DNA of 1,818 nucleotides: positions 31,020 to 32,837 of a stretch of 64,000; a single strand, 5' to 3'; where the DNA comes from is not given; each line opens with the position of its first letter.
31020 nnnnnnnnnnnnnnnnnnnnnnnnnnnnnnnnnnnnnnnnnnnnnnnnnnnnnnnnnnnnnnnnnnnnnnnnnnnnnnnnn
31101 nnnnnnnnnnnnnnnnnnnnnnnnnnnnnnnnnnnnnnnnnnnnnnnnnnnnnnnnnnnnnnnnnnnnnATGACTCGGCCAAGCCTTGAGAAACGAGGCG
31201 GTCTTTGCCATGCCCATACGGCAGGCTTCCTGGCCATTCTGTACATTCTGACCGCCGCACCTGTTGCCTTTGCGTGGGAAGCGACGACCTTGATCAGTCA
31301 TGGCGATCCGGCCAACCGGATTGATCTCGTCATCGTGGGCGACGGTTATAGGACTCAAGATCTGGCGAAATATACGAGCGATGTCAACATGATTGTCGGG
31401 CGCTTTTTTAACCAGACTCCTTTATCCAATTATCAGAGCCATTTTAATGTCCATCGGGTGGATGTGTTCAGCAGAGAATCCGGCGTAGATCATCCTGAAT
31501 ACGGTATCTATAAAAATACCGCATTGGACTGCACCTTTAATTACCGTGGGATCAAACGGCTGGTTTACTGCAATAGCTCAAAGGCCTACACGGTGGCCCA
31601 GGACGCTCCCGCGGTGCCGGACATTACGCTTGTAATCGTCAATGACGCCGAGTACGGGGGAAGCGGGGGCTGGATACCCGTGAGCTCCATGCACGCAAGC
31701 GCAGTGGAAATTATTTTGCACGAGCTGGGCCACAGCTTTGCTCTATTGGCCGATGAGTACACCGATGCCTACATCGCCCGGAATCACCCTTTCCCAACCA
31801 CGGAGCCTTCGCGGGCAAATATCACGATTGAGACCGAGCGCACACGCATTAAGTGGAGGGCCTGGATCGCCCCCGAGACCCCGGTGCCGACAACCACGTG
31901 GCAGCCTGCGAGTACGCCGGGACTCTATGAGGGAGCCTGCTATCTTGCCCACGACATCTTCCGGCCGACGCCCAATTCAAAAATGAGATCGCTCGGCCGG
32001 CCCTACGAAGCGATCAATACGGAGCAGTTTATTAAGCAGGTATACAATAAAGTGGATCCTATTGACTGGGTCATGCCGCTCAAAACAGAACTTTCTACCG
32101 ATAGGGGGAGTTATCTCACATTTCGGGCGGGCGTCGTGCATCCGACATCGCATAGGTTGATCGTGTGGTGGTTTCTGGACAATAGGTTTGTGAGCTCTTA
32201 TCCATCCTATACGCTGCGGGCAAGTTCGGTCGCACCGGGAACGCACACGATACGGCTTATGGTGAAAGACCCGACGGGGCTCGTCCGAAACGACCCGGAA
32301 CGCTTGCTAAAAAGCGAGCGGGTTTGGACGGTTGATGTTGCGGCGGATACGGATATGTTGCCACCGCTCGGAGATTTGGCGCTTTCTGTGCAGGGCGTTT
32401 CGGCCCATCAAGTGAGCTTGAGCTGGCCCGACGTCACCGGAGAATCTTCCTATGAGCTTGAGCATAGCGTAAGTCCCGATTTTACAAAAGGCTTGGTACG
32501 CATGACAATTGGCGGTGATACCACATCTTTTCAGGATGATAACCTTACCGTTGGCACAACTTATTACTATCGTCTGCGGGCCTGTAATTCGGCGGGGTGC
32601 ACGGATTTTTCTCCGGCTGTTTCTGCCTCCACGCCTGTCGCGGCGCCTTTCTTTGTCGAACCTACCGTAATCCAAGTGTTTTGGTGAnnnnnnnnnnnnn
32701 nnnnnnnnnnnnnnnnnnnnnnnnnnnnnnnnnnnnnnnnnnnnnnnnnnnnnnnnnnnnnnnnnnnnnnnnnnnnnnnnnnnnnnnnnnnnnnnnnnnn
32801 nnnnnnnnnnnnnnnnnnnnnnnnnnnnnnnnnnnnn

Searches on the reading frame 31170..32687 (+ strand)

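Call 59: search_protein_families(library=pfam, max_evalue=0.0001, proteins=[window:31170-32687:+])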
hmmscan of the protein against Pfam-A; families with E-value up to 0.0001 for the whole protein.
window:31170-32687:+ (505 aa): 2 families
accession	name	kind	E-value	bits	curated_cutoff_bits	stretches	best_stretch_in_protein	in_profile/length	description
PF09471.16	Peptidase_M64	-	3.9e-43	148.2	26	1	41-242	3-206/302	IgA Peptidase M64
PF00041.27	fn3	-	5.7e-05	23.7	25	0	405-485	6-82/84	Fibronectin type III domain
